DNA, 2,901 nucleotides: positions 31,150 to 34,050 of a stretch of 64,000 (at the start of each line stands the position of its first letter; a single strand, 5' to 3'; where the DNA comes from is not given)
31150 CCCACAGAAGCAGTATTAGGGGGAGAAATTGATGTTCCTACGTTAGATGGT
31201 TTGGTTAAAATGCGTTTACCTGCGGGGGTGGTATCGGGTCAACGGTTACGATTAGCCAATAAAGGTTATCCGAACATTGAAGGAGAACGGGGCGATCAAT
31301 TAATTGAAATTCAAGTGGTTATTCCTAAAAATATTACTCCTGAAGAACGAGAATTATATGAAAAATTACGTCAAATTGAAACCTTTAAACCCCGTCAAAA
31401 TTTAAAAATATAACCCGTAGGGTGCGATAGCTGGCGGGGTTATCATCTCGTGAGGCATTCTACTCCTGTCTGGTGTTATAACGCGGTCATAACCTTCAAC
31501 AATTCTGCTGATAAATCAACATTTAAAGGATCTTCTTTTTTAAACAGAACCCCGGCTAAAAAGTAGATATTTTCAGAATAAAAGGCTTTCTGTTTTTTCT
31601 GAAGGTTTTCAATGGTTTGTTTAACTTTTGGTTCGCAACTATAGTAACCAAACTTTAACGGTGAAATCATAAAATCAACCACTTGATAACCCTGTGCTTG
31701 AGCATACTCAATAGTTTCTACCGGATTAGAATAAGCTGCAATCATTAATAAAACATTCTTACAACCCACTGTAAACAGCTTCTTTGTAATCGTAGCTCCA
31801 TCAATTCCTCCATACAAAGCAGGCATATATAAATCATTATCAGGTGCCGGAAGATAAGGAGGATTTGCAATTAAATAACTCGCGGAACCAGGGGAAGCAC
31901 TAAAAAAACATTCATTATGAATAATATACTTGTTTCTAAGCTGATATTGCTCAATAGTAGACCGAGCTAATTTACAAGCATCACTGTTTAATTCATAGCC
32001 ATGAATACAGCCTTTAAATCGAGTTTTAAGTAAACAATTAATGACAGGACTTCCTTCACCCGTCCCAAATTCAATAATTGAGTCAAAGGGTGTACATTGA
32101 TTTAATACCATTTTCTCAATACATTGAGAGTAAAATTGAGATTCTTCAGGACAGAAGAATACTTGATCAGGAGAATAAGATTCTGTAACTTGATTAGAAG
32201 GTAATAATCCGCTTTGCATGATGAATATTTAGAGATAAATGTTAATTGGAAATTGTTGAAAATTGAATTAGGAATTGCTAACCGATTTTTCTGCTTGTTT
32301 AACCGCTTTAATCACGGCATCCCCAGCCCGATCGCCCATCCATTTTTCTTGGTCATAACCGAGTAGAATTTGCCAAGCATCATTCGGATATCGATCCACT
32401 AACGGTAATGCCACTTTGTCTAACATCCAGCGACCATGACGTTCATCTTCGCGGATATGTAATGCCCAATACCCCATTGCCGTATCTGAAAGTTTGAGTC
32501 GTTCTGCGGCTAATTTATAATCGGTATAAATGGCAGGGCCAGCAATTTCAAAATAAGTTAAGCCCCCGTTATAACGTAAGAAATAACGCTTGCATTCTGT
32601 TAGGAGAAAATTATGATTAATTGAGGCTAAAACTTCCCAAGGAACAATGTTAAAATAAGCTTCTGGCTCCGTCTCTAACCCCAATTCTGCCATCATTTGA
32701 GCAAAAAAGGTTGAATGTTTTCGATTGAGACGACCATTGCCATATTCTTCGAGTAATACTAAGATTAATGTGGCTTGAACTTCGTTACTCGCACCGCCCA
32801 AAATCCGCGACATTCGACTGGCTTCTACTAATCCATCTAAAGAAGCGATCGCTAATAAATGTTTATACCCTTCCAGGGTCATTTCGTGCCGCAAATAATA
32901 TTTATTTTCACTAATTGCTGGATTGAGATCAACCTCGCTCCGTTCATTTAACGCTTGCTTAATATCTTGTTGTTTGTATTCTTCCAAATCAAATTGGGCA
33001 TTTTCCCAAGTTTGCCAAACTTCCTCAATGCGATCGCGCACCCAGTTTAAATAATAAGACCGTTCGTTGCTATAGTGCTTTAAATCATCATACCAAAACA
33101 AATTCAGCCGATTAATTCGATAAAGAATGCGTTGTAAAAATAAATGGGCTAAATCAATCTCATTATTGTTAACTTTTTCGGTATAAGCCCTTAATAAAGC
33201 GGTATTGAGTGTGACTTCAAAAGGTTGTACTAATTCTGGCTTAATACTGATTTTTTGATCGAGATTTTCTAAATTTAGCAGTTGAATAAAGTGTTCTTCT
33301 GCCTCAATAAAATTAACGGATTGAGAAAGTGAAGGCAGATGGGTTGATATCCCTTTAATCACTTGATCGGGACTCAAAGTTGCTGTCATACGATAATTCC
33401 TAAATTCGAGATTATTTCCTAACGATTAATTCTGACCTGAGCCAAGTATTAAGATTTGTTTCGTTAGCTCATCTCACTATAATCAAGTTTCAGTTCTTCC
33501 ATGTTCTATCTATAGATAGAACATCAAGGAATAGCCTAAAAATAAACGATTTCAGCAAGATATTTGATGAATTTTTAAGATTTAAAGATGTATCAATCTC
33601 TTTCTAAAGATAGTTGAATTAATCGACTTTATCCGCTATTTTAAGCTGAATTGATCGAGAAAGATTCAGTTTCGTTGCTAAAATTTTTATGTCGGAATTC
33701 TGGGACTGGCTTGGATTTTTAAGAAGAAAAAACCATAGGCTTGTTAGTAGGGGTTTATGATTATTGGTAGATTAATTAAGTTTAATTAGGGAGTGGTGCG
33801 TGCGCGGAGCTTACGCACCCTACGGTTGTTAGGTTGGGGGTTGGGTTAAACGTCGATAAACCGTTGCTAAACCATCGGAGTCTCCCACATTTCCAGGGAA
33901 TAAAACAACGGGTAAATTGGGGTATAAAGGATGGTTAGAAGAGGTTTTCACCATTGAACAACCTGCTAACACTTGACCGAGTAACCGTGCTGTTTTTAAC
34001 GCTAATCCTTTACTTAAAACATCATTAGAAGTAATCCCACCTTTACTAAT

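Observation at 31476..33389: Two-gene module: heme-oxygenase-like diiron/redox enzyme plus NPPY methyltransferase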

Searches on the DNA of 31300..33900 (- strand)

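Call 90: search_rna_families(source=window, start=31300, end=33900, threshold=evalue, max_evalue=5)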
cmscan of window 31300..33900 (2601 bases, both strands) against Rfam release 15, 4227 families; matches with E-value up to 5: 2.
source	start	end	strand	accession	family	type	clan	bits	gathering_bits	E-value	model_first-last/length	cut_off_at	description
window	32994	33096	-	RF01209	snR76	Gene; snRNA; snoRNA; CD-box;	CL00071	23.4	55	0.069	1-101/101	no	Small nucleolar RNA snR76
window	31524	31715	-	RF01849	alpha_tmRNA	Gene;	CL00001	11.7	50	0.8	1-355/355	no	Alphaproteobacteria transfer-messenger RNA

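Call 91: search_rna_families(sources=[L001, L011, L013, L016, L024, L028, L033, L045], threshold=gathering)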
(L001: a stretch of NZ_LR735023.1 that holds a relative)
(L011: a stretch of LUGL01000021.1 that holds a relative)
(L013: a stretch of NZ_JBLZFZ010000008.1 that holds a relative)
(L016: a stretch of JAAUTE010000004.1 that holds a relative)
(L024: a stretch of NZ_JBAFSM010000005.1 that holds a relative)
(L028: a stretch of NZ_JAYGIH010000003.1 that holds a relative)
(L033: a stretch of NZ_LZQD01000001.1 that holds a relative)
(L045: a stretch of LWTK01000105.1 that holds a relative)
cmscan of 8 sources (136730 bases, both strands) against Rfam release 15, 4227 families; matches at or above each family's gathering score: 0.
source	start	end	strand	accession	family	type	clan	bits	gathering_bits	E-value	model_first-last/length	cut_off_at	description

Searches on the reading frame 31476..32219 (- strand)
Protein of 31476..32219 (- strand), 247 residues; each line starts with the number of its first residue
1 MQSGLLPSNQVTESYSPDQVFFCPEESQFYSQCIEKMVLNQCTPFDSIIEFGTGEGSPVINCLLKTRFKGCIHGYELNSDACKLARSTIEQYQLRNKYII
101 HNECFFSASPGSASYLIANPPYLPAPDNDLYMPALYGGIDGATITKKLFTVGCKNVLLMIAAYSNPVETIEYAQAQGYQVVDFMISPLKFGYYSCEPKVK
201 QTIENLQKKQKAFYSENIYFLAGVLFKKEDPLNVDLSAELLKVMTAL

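Call 3: search_protein_families(library=pfam, proteins=[window:31476-32219:-], max_evalue=1)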
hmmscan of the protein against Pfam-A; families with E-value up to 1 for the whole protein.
window:31476-32219:- (247 aa): 2 families
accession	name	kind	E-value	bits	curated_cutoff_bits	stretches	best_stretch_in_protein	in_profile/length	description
PF05175.20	MTS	-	8.1e-05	22.8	23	1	45-122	32-108/170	Methyltransferase small domain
PF13847.12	Methyltransf_31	-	0.018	15.2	27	1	47-96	6-55/145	Methyltransferase domain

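Call 4: search_protein_families(library=ncbifam, proteins=[window:31476-32219:-], max_evalue=1)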
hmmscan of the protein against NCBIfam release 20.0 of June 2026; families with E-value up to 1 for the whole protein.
window:31476-32219:- (247 aa): 11 families
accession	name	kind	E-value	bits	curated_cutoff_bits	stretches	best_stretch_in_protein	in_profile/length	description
TIGR00536.1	hemK_fam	subfamily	5.8e-09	35.4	115.5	1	39-215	109-283/286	HemK family protein methyltransferase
NF011529.0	PRK14968.1-3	equivalog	2.1e-08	33.9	162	1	45-148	35-138/198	putative methyltransferase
TIGR03534.1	RF_mod_PrmC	equivalog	9.9e-08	31.7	199.1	1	38-148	80-201/253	peptide chain release factor N(5)-glutamine methyltransferase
NF011530.0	PRK14968.1-4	equivalog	3.3e-06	26.6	243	1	17-150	16-141/202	putative methyltransferase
TIGR03533.1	L3_gln_methyl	equivalog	3.5e-05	23.3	229.7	1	42-127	119-204/284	50S ribosomal protein L3 N(5)-glutamine methyltransferase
NF011527.0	PRK14968.1-1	equivalog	6.1e-05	22.8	242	1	20-180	14-171/192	putative methyltransferase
TIGR00537.1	hemK_rel_arch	hypoth_equivalog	0.00039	20.2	87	1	46-149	21-123/179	HemK2/MTQ2 family protein methyltransferase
NF002421.0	PRK01544.1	equivalog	0.00043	19.1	567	1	38-124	132-218/524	bifunctional peptide chain release factor N(5)-glutamine methyltransferase PrmC/tRNA (guanosine(46)-N7)-methyltransferase TrmB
NF047853.1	tRm6a37MtseTrmN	equivalog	0.024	14.4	350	1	48-124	47-126/244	tRNA(1)(Val) (adenine(37)-N(6))-methyltransferase TrmN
TIGR03587.1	Pse_Me-ase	hypoth_equivalog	0.034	14.3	112.05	1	36-97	35-95/204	pseudaminic acid biosynthesis-associated methylase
NF038364.1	AglZ_HisF2_fam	equivalog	0.063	12.7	310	1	130-186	72-129/248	AglZ/HisF2 family acetamidino modification protein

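Call 6: search_solved_structures(query=window:31476-32219:-, max_evalue=1, show_alignments=2)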
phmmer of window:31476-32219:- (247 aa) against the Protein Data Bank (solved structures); distinct sequences matched with E-value up to 1: 6.
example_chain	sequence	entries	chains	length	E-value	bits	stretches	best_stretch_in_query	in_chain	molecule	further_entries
2b3t_A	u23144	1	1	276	0.0025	20.6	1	46-130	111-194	Protein methyltransferase hemK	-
1t43_A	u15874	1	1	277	0.0025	20.6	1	46-130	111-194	Protein methyltransferase hemK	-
9c3u_A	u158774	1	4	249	0.056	16.2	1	31-88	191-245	Methyltransferase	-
8urk_A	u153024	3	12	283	0.057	16.2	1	31-89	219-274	Methyltransferase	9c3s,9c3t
3lpm_A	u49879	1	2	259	0.066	16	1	48-130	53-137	Putative methyltransferase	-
3q87_B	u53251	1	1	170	0.49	13.1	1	99-179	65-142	N6 adenine specific DNA methylase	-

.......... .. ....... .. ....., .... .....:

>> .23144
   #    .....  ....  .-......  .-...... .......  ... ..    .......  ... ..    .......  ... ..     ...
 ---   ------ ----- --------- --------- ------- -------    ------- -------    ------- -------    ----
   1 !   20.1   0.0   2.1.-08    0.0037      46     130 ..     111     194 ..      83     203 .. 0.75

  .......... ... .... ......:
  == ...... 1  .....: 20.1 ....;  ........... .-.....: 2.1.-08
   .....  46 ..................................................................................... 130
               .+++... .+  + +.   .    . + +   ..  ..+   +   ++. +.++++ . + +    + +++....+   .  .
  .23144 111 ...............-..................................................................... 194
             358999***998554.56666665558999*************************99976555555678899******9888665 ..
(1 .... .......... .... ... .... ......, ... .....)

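Call 25: find_homologous_proteins(query=window:31476-32219:-, max_evalue=0.001)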
Query window:31476-32219:- (247 aa): 968 proteins with E <= 0.001 among 1192 candidates; the best 120 are listed.
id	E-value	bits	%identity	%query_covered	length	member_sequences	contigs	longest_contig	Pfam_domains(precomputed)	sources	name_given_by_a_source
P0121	2.1e-155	533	95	100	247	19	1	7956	-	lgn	-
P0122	7.4e-128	443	78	100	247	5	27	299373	-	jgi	jgi:methylase of polypeptide subunit release factors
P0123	3.3e-126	438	77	100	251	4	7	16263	-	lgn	-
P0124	6.2e-125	434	76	100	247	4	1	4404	-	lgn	-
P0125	1.1e-124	433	77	100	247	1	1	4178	-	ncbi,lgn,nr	ncbi:MAG: SAM-dependent methyltransferase [Coleofasciculus sp. S288]|nr:SAM-dependent methyltransfer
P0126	3.5e-124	431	77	100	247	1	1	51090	-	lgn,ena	-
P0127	5.3e-123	427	75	100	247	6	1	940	-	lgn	-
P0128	2.0e-122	425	75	98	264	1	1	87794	-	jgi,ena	jgi:methylase of polypeptide subunit release factors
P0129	5.2e-122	424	75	100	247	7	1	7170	-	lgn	-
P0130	1.5e-121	422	74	100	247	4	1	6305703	-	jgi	jgi:methylase of polypeptide subunit release factors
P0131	4.6e-121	421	74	100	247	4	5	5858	-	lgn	-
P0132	5.9e-121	421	74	97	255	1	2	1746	-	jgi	jgi:methylase of polypeptide subunit release factors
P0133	3.2e-120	418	74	100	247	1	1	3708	-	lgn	-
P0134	3.4e-119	415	73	100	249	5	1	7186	-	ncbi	ncbi:MAG TPA: SAM-dependent methyltransferase [Allocoleopsis sp.]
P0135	3.8e-119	415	72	100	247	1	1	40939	-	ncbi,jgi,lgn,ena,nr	ncbi:MAG: SAM-dependent methyltransferase [Cyanosarcina radialis HA8281-LM2]|jgi:methylase of polype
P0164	7.3e-112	391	70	98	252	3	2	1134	PF05175.21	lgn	-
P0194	2.5e-106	373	68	96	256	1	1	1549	PF05175.21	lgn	-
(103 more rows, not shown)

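Call 36: predict_structure(alignment_id=A2)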
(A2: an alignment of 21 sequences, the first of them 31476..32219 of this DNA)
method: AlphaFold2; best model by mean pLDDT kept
length: 247 residues; sequences in the alignment: 21
mean_pLDDT: 80.7   pTM: 0.82
mean pLDDT of the five models: 80.7, 77.6, 76.3, 72.7, 69.6
residues with pLDDT >= 90: 108; 70-90: 77; 50-70: 46; < 50: 16
segments of 3 or more residues with pLDDT < 50: 1-11, 132-135
pLDDT, mean of each block of 10 residues (from residue 1): 39 58 79 96 92 89 92 90 92 95 86 89 57 52 81 93 82 95 88 64 72 69 95 93 80
secondary structure, 60 per line:
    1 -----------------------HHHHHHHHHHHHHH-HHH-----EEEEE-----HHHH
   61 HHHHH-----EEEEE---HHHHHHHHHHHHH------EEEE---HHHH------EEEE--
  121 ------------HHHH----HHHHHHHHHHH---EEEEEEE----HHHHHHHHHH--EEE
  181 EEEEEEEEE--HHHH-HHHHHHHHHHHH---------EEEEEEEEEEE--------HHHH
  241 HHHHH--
elements in order: H24-37 E47-51 H57-65 E71-75 H79-91 E98-101 H105-108 E115-118 H133-136 H141-151 E155-161 H166-175 E178-189 H192-195 H197-208 E218-228 H237-245

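Call 39: fold_search(model_id=the predicted structure, library=pdb)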
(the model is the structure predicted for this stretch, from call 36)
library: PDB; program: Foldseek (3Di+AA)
matches with E <= 10: 1956; with E <= 0.001: 1193
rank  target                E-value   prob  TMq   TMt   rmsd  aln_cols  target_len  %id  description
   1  2o57_D                1.0e-09  1.00  0.47  0.45  10.1       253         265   11  Crystal Structure of a putative sarcosine dimethylglycine methyltransferase from Galdieria sulphuraria (released 2006-12-19)
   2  9sm5_C                1.1e-09  1.00  0.47  0.45   6.6       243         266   13  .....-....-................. from Pseudomonas chlororaphis in complex with SAH and alpha-PSPP (released 2025-12-31)
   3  4pne_A                1.5e-09  1.00  0.50  0.46   6.6       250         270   10  Crystal Structure of the [4+2]-Cyclase SpnF (released 2015-02-18)
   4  4pne_B                2.1e-09  1.00  0.50  0.46   6.1       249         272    9  Crystal Structure of the [4+2]-Cyclase SpnF (released 2015-02-18)
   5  8x8i_C                2.1e-09  1.00  0.46  0.48   9.3       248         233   11  The structure of AbBioc in complex with SAM cofactor (released 2024-11-13)
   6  2o57_A                2.8e-09  1.00  0.52  0.46   5.9       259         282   10  Crystal Structure of a putative sarcosine dimethylglycine methyltransferase from Galdieria sulphuraria (released 2006-12-19)
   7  3mgg_B                3.2e-09  1.00  0.44  0.43   9.5       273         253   14  Crystal Structure of Methyl Transferase from Methanosarcina mazei (released 2010-04-21)
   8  2o57_B                4.7e-09  1.00  0.52  0.48   6.0       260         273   10  Crystal Structure of a putative sarcosine dimethylglycine methyltransferase from Galdieria sulphuraria (released 2006-12-19)
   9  8x8j_A                5.0e-09  1.00  0.48  0.50   8.9       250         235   11  The structure of AbBioc in complex with inhibitor sinefungin (released 2024-11-13)
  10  9l4q_A                6.0e-09  1.00  0.49  0.56   6.5       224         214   15  Crystal structure of the carbamoyl N-methyltransferase Asc-Orf2 complexed with SAH (released 2025-10-29)
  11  9sm1_F                6.0e-09  1.00  0.48  0.44   9.3       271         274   11  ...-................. from Pseudomonas chlororaphis in complex with SAH and FPP (released 2025-12-31)
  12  9sm3_C                6.9e-09  1.00  0.49  0.45   6.3       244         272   12  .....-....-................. from Pseudomonas chlororaphis in complex with SAH (released 2025-12-31)
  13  9sm3_B                7.8e-09  1.00  0.49  0.44   6.2       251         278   13  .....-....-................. from Pseudomonas chlororaphis in complex with SAH (released 2025-12-31)
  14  9sm5_A                7.8e-09  1.00  0.48  0.45   6.4       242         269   13  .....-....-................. from Pseudomonas chlororaphis in complex with SAH and alpha-PSPP (released 2025-12-31)
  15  3e7p                  8.3e-09  1.00  0.54  0.53   6.5       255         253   15  CRYSTAL STRUCTURE OF of putative methyltransferase from Bacteroides vulgatus ATCC 8482 (released 2008-09-02)
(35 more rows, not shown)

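Call 73: search_solved_structures(query=A2, max_evalue=1, show_alignments=3)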
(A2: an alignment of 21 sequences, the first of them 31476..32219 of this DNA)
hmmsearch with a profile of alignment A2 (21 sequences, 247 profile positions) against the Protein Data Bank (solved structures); distinct sequences matched with E-value up to 1: 28.
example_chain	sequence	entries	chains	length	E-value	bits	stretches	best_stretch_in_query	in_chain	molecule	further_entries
1sg9_A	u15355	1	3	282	1.8e-05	27.4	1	47-149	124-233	hemK protein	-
1nv8_A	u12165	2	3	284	1.8e-05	27.3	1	47-149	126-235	hemK protein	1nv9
1vq1_A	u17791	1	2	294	2e-05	27.2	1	47-149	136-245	N5-glutamine methyltransferase, HemK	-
7wm6_A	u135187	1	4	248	0.00012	24.6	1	43-124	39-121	Methyltransferase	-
7wm5_A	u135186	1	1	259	0.00014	24.5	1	43-124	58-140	Methyltransferase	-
3lpm_A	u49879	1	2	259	0.00014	24.4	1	46-131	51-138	Putative methyltransferase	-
3jwj_A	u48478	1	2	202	0.0097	18.4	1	42-95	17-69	Hen1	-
3jwh_A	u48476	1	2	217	0.011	18.3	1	42-95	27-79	Hen1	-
6hp1_A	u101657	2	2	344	0.011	18.2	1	41-103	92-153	Putative polyketide synthase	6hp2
8cnc_A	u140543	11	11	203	0.026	17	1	46-149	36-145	Methyltransferase N6AMT1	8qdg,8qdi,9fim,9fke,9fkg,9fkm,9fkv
2b3t_A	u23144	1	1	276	0.027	17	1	44-130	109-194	Protein methyltransferase hemK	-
6h1d_A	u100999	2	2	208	0.027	17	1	46-149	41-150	HemK methyltransferase family member 2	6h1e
1t43_A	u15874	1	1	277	0.028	16.9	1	44-130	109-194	Protein methyltransferase hemK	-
6khs_A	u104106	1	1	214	0.029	16.9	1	46-149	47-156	Methyltransferase N6AMT1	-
6k0x_A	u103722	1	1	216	0.03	16.8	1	46-149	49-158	Methyltransferase N6AMT1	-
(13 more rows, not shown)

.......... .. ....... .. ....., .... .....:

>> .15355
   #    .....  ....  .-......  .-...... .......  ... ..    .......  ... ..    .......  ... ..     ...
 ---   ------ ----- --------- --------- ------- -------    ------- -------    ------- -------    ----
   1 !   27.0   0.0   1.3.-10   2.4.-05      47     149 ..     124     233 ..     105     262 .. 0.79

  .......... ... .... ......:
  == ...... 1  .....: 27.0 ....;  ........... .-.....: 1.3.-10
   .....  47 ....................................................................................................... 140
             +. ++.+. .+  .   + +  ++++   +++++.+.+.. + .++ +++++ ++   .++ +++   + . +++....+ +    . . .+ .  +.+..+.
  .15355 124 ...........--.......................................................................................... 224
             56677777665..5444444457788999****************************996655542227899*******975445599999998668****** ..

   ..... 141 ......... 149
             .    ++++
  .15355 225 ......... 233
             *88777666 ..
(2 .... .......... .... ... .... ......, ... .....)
